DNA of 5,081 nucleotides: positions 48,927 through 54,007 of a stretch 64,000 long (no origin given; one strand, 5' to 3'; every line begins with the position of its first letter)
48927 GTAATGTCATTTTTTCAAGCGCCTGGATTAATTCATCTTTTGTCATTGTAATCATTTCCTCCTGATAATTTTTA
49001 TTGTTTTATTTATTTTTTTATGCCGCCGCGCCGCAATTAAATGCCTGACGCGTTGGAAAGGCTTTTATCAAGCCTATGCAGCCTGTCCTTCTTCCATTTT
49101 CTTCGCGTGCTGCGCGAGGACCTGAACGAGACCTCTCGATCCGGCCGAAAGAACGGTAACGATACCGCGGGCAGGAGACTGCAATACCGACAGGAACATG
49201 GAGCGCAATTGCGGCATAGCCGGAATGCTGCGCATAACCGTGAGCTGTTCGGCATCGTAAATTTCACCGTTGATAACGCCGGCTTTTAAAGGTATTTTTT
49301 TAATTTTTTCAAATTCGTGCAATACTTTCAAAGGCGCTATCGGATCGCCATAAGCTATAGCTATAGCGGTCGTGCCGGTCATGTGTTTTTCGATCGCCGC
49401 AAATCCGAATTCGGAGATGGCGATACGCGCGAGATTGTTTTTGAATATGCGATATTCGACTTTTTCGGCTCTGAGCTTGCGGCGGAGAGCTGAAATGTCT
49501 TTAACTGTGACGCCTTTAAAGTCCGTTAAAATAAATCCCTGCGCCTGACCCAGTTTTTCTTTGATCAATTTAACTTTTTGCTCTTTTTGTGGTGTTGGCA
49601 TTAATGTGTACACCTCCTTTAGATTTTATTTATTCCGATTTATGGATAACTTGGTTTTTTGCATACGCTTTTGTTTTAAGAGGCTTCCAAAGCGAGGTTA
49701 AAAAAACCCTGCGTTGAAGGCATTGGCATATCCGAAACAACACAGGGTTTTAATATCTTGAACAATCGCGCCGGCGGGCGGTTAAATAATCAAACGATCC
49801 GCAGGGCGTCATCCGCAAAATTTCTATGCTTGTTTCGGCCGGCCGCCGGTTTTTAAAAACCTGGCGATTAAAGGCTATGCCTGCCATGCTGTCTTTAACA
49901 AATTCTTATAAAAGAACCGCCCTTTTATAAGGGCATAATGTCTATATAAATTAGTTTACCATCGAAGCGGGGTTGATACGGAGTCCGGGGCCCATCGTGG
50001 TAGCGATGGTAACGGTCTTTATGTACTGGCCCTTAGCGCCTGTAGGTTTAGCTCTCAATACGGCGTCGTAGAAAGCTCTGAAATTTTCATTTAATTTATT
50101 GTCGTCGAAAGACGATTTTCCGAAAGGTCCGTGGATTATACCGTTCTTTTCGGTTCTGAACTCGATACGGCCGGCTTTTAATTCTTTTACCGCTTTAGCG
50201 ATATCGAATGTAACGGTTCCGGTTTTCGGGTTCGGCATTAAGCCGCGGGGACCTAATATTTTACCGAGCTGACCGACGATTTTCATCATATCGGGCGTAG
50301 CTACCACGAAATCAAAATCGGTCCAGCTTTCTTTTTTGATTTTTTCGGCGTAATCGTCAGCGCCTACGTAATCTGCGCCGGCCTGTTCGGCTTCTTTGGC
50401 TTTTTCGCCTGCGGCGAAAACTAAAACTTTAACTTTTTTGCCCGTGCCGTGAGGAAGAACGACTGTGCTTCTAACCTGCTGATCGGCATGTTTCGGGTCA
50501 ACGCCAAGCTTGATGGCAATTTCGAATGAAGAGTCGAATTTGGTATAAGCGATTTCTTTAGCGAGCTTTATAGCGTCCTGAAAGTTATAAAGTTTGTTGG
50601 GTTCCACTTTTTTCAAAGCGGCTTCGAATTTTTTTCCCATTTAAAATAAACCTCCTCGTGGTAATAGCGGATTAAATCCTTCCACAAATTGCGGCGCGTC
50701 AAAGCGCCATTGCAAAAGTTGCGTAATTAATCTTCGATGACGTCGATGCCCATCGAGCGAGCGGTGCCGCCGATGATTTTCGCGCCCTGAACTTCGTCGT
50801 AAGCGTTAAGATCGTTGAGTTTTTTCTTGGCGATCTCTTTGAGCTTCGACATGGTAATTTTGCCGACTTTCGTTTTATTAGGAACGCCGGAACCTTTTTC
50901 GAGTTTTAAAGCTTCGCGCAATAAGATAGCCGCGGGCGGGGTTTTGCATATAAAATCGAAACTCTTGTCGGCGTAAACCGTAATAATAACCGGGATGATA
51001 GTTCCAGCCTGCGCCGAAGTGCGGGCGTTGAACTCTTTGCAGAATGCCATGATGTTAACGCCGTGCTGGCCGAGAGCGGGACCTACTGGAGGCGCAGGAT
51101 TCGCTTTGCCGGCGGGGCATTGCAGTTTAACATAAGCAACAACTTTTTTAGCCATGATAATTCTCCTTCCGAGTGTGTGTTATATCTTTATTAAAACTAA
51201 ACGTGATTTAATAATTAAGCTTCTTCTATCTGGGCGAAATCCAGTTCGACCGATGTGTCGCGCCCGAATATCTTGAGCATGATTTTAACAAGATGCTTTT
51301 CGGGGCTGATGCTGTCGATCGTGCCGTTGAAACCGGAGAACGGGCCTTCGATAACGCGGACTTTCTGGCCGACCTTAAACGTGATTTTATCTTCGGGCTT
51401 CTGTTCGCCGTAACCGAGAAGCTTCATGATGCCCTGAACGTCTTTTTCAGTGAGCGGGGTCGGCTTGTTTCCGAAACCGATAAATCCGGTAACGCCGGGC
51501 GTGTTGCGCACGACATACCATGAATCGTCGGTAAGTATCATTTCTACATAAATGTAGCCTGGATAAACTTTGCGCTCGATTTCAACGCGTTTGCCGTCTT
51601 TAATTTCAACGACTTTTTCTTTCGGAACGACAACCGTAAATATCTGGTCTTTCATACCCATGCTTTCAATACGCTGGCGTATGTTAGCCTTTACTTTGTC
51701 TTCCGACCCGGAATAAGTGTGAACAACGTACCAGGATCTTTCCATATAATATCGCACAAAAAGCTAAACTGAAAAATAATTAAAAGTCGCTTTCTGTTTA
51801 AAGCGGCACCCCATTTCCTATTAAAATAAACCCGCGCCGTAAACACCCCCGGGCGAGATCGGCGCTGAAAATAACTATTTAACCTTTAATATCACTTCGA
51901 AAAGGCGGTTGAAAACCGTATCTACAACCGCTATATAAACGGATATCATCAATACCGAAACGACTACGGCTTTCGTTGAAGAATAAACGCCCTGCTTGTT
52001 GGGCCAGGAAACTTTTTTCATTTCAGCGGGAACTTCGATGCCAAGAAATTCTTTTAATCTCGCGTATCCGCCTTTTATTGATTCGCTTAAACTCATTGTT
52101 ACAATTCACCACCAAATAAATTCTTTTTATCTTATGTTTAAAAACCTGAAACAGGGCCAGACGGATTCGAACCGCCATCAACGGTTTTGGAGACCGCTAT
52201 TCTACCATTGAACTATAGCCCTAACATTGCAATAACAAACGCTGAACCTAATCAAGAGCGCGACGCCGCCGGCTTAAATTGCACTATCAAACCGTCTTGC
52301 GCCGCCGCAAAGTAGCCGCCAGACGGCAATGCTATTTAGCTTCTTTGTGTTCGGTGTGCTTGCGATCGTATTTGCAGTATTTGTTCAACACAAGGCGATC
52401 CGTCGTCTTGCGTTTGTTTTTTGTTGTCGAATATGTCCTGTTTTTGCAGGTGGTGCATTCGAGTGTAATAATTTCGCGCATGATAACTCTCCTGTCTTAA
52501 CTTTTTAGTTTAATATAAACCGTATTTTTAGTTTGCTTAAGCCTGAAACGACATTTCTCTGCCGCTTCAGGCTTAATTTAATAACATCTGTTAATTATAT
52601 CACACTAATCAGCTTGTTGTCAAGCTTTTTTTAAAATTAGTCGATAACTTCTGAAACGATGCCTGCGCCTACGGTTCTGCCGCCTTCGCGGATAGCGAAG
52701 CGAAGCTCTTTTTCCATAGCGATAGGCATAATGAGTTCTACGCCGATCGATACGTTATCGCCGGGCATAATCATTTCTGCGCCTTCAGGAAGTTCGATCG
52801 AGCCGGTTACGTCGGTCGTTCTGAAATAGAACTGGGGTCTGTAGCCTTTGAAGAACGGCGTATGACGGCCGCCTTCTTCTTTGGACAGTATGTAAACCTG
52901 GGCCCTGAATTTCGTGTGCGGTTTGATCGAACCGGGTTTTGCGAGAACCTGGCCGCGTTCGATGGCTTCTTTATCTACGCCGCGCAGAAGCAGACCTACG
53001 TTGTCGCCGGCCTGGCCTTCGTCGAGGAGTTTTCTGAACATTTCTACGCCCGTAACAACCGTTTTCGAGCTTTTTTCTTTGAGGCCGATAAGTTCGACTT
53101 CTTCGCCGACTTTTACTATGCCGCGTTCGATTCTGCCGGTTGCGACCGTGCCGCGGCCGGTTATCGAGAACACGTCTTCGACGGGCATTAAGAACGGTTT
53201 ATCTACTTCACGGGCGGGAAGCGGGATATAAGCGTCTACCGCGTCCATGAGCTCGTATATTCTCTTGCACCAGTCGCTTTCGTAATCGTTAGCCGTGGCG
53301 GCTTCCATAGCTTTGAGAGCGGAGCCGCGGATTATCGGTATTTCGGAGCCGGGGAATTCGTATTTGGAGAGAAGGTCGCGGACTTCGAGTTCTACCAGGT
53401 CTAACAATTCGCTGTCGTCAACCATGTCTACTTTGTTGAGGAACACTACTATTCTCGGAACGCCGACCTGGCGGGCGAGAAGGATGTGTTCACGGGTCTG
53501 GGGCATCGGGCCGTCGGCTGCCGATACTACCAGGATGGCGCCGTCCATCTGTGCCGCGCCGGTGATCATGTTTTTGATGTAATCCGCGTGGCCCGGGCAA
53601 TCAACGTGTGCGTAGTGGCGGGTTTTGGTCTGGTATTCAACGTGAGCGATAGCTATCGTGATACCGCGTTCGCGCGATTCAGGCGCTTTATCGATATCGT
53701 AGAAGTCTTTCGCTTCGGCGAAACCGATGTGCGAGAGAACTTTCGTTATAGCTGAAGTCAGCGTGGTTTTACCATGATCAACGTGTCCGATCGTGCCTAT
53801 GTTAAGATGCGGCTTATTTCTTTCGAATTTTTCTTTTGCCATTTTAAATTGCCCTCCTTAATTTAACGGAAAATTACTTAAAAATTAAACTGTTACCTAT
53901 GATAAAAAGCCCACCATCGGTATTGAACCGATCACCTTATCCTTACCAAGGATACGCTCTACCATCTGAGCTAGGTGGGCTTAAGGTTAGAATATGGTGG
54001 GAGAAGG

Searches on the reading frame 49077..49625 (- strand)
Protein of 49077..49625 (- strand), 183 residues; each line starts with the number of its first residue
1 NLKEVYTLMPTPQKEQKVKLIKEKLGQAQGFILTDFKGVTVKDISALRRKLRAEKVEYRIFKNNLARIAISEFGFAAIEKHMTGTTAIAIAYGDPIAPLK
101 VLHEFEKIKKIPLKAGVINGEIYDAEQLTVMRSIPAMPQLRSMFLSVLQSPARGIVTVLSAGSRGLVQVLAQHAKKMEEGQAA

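Call 89: search_protein_families(library=ncbifam, proteins=[window:49077-49625:-], max_evalue=1e-10)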
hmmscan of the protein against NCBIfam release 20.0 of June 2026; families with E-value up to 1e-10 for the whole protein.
window:49077-49625:- (183 aa): 1 family
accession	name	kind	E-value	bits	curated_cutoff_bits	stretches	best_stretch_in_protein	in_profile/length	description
NF000955.1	PRK00099.1-1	equivalog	3.1e-45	154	85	1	13-177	2-167/168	50S ribosomal protein L10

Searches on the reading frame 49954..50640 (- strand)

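Call 89: search_protein_families(library=ncbifam, proteins=[window:49954-50640:-], max_evalue=1e-10)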
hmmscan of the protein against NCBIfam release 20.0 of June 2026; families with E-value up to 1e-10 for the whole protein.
window:49954-50640:- (229 aa): 3 families
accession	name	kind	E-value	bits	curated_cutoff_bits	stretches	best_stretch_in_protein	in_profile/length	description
TIGR01169.1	rplA_bact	equivalog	1.7e-103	344.9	216.3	1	2-225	3-225/227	50S ribosomal protein L1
NF003244.0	PRK04203.1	equivalog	9.7e-36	123.3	203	1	20-223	8-215/216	50S ribosomal protein L1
TIGR01170.1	rplA_mito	equivalog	9.1e-27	93.6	129.05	1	19-157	2-140/140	ribosomal protein uL1, mitochondrial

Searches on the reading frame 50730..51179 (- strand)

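Call 89: search_protein_families(library=ncbifam, proteins=[window:50730-51179:-], max_evalue=1e-10)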
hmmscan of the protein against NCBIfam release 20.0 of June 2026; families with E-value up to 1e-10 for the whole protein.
window:50730-51179:- (150 aa): 3 families
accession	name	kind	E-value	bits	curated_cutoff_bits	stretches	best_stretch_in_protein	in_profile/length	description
TIGR01632.1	L11_bact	equivalog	2.5e-59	199.2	141.85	1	11-148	1-139/140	50S ribosomal protein L11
NF011111.0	PRK14539.1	equivalog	1.2e-31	110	310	1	9-147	2-136/196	50S ribosomal protein L11/unknown domain fusion protein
NF002232.0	PRK01143.1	equivalog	1.7e-31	109.4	162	1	16-147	5-137/164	50S ribosomal protein L11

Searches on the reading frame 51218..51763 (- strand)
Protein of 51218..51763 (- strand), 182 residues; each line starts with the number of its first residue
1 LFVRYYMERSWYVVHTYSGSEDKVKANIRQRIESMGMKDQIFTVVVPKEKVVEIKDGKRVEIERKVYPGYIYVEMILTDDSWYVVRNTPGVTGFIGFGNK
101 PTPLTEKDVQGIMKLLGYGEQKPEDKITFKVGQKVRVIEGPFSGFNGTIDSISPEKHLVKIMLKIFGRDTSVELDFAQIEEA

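Call 89: search_protein_families(library=ncbifam, proteins=[window:51218-51763:-], max_evalue=1e-10)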
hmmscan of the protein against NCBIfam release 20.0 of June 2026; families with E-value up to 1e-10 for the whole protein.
window:51218-51763:- (182 aa): 6 families
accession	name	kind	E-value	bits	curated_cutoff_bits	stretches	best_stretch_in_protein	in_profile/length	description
TIGR00922.1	nusG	equivalog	2.7e-65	219.4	135.7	1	11-181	1-171/172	transcription termination/antitermination protein NusG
TIGR01956.2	NusG_myco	equivalog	3.6e-40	138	150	1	10-181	2-238/239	transcription termination/antitermination protein NusG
NF033641.1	antiterm_LoaP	exception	1.3e-29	103.5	125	1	11-179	1-164/166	antiterminator LoaP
TIGR01955.1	RfaH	equivalog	4.7e-20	72.2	144.5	1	11-177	1-156/159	transcription/translation regulatory transformer protein RfaH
NF033644.1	antiterm_UpxY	subfamily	2.2e-18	66.8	100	1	11-162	1-148/164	UpxY family transcription antiterminator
NF006534.0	PRK09014.1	equivalog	8.9e-15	55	124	1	10-175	3-155/162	transcription/translation regulatory transformer protein RfaH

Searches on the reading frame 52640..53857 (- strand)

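Call 89: search_protein_families(library=ncbifam, proteins=[window:52640-53857:-], max_evalue=1e-10)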
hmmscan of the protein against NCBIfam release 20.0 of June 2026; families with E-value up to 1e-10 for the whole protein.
window:52640-53857:- (406 aa): 29 families (the best 25 are shown)
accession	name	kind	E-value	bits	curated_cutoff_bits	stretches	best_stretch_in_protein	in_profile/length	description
NF009372.0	PRK12735.1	subfamily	9.8e-229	758.9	479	1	6-406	1-396/396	elongation factor Tu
NF000766.0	PRK00049.1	subfamily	2.3e-225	747.8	449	1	6-405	1-395/396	elongation factor Tu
TIGR00485.1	EF-Tu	equivalog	1.5e-223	741.7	522.4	1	6-405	1-393/394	elongation factor Tu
NF009373.0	PRK12736.1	subfamily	2.9e-222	737.5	452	1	6-405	1-393/394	elongation factor Tu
NF008969.0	PRK12317.1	subfamily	1.6e-79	267.5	502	1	13-404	3-421/426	elongation factor 1-alpha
TIGR00483.1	EF-1_alpha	equivalog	2.5e-68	230.5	540.1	1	13-404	3-422/427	translation elongation factor EF-1 subunit alpha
TIGR00475.1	selB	equivalog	4.4e-55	187.5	242.25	1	19-312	2-264/581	selenocysteine-specific translation elongation factor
TIGR01394.1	TypA_BipA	equivalog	1e-34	119.8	757.3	1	19-288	3-271/594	translational GTPase TypA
TIGR03680.1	eif2g_arch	equivalog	1.1e-33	117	514.5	1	14-263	2-257/407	translation initiation factor IF-2 subunit gamma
NF004035.0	PRK05506.1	subfamily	1.4e-33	116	715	1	60-325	84-341/632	bifunctional sulfate adenylyltransferase subunit 1/adenylylsulfate kinase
NF003077.0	PRK04000.1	equivalog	1.3e-32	113.5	315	1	12-263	4-261/412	translation initiation factor IF-2 subunit gamma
TIGR02034.1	CysN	subfamily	5.1e-32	111.4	336.1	1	60-326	60-318/406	sulfate adenylyltransferase, large subunit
NF003478.0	PRK05124.1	equivalog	3.4e-31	108.3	590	1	60-325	87-344/475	sulfate adenylyltransferase subunit CysN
NF007583.0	PRK10218.1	equivalog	1e-25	89.8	1260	1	19-270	7-253/607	ribosome-dependent GTPase TypA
NF012153.1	tet_protect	equivalog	4.5e-22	78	775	1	18-203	1-185/614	tetracycline resistance ribosomal protection protein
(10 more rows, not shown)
